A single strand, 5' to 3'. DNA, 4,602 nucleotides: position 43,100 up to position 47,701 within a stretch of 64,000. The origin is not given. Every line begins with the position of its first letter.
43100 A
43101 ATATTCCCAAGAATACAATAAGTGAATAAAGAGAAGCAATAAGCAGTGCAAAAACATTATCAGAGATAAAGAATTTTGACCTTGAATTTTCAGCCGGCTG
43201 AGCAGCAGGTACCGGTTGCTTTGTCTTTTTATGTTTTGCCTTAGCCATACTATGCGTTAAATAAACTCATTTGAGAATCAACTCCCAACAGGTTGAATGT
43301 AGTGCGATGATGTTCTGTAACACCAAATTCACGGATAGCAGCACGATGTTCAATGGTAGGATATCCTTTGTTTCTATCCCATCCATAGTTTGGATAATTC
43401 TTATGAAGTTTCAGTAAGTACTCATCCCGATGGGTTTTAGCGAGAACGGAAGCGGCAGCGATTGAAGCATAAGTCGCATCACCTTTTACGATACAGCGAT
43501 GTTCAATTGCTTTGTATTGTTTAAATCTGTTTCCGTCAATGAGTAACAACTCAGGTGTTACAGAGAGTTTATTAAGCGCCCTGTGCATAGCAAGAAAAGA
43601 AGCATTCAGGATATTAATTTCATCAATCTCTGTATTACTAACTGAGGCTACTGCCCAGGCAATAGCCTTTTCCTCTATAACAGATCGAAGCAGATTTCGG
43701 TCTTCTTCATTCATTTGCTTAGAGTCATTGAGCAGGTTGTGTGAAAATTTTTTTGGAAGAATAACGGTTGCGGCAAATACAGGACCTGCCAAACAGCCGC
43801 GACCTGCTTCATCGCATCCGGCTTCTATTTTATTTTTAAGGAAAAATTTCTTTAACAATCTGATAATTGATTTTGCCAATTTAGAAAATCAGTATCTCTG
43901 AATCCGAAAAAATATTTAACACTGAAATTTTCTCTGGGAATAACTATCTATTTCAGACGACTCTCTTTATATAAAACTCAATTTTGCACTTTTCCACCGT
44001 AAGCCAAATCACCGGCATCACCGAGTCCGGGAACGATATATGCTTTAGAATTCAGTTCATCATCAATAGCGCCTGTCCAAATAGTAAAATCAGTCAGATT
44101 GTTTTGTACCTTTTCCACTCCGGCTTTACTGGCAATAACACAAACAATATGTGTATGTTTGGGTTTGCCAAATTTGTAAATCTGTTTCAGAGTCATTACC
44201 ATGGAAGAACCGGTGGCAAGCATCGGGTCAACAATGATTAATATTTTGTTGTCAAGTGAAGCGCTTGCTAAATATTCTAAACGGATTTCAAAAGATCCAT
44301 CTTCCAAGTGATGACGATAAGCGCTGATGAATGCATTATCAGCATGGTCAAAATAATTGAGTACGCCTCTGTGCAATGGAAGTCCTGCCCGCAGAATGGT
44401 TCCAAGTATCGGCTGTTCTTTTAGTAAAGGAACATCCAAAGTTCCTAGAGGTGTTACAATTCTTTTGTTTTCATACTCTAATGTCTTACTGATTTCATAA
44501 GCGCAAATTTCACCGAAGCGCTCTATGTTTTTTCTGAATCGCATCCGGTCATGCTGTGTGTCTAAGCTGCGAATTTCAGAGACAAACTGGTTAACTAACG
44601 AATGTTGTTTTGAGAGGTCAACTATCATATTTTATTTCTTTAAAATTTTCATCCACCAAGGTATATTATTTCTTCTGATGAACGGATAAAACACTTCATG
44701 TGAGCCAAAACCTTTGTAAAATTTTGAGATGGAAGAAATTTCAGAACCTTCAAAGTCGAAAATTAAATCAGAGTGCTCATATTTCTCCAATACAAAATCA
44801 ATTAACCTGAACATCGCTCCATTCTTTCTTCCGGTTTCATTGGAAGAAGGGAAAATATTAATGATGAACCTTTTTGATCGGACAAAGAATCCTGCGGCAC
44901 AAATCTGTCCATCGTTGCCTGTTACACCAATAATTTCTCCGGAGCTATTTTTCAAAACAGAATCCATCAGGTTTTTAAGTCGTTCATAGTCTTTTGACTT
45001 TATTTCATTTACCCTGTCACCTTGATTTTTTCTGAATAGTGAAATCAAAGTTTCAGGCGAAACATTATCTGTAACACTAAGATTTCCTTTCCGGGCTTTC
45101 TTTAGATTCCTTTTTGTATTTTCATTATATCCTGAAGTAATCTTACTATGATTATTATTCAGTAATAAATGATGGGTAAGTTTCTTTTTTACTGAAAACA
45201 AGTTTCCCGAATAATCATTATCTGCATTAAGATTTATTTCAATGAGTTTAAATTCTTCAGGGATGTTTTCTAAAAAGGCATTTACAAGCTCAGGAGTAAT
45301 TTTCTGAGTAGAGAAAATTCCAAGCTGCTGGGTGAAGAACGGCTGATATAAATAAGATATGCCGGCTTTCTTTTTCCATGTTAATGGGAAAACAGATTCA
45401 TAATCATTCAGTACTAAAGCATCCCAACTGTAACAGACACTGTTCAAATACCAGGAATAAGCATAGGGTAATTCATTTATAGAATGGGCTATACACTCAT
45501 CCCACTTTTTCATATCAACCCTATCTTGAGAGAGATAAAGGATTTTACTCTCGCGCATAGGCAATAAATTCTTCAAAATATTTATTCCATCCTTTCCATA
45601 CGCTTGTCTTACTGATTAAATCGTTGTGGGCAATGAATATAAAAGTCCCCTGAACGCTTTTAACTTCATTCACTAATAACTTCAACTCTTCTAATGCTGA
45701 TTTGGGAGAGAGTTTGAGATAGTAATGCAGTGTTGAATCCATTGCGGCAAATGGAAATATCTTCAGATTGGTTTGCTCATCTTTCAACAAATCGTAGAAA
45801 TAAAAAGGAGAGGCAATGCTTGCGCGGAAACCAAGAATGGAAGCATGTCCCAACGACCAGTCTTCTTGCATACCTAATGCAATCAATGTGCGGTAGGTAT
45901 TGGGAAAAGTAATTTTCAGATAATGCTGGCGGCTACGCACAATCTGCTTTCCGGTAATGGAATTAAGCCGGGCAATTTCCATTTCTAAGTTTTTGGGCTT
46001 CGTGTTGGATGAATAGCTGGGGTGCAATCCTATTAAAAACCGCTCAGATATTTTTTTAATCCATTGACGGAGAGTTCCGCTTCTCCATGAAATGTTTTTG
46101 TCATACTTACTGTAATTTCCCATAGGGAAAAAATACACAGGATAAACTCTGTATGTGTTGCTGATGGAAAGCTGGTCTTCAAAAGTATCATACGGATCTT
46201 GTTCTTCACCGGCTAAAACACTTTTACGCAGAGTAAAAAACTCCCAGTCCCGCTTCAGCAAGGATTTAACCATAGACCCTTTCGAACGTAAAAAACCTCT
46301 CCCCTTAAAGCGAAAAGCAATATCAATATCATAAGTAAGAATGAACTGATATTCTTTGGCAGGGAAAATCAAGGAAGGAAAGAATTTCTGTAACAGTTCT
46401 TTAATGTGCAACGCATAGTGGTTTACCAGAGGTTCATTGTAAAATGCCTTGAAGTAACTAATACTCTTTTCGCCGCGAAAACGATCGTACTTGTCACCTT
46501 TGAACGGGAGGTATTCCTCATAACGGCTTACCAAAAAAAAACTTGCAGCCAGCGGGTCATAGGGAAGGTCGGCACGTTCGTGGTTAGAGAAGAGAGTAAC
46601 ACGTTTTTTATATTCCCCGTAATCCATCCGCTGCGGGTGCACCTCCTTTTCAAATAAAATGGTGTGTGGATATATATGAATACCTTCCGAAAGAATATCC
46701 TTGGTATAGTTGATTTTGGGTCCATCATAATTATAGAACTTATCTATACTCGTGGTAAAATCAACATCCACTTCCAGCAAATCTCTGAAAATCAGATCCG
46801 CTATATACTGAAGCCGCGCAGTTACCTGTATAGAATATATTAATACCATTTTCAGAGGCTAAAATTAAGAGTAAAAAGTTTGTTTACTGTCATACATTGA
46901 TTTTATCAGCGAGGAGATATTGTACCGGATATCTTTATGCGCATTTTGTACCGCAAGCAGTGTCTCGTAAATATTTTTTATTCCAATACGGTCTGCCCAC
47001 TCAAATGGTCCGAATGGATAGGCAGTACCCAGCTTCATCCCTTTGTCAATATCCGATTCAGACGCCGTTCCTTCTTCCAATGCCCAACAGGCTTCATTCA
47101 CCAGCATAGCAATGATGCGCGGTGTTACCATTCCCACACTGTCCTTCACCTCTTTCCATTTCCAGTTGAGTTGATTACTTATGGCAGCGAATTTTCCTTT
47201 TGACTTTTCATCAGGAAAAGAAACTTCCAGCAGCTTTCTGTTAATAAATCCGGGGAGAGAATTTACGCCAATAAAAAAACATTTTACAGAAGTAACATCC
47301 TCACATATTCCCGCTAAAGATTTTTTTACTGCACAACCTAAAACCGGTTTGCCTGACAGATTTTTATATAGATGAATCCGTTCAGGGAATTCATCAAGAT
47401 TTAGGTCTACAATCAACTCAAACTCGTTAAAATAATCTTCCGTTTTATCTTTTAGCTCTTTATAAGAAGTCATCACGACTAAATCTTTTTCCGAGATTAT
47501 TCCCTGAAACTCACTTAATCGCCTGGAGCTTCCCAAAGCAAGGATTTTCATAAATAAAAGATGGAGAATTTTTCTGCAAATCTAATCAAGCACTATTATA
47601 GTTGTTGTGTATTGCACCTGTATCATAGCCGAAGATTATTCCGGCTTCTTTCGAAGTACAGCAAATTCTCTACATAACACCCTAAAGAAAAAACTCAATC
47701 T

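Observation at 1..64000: Hyper-abundant quasi-palindromic heptamer TGTWACA (often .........) across the window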

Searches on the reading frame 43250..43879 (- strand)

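Call 37: search_protein_families(library=pfam, proteins=[window:43250-43879:-], max_evalue=0.0001)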
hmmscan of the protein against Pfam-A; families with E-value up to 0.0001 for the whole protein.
window:43250-43879:- (209 aa): 1 family
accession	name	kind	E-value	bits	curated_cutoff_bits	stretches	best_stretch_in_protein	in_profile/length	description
PF01351.25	RNase_HII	-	4.7e-38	131.5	25.8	1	20-196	1-197/199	Ribonuclease HII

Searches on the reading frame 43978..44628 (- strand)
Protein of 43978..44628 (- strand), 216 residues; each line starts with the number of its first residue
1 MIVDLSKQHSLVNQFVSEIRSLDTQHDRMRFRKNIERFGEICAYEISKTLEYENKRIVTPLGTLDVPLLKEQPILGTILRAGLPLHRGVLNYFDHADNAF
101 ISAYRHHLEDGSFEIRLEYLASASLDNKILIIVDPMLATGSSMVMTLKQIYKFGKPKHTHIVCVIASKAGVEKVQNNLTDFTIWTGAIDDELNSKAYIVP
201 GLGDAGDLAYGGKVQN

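Call 37: search_protein_families(library=pfam, proteins=[window:43978-44628:-], max_evalue=0.0001)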
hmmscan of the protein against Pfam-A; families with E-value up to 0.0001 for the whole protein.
window:43978-44628:- (216 aa): 3 families
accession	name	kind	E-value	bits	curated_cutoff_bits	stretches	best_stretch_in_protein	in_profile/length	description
PF14681.12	UPRTase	-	1.9e-39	135.7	27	1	8-211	3-205/206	Uracil phosphoribosyltransferase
PF00156.33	Pribosyltran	-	5.1e-08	32.8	26.3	1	72-181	30-140/158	Phosphoribosyl transferase domain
PF24390.1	PRTase-CE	-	5.4e-06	26.9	27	1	103-192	83-175/253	PRTase-CE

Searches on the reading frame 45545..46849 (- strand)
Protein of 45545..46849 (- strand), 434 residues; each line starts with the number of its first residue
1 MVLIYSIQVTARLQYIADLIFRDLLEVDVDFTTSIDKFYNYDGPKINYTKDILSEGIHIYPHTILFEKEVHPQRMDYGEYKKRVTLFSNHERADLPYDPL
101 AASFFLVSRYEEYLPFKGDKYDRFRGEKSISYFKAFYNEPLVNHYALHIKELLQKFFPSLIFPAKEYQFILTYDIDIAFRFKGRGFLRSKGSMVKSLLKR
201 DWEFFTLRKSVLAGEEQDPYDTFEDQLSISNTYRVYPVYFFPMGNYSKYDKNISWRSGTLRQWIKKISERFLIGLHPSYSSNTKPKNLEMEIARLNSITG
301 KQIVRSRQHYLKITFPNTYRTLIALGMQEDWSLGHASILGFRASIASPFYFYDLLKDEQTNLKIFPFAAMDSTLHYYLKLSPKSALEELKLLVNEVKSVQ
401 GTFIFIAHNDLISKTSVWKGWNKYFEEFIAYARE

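Call 13: search_protein_families(library=ncbifam, proteins=[window:45545-46849:-], max_evalue=1e-10)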
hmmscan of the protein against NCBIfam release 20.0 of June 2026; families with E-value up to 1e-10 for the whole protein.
window:45545-46849:- (434 aa): 1 family
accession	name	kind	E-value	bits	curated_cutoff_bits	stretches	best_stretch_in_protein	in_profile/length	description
NF053580.1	deacetylase_VimE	equivalog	5.4e-42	143.9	440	1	98-418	89-417/431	UDP-2,3-diacetamido-2,3-dideoxy-alpha-D-glucuronate deacetylase VimE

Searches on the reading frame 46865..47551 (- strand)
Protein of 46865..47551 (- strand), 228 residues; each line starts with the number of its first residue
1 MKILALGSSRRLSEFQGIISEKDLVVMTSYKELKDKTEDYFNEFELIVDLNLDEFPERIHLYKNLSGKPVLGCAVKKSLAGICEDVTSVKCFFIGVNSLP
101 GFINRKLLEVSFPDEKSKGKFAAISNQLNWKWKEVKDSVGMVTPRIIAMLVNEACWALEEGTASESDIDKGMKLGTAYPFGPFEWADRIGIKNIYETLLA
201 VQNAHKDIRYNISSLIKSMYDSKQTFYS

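Call 37: search_protein_families(library=pfam, proteins=[window:46865-47551:-], max_evalue=0.0001)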
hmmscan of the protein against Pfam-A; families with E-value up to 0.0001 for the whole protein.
window:46865-47551:- (228 aa): 1 family
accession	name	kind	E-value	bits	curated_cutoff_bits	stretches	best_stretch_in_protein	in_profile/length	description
PF00725.27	3HCDH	-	4.4e-17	62.8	22.1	1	140-223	1-84/97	3-hydroxyacyl-CoA dehydrogenase, C-terminal domain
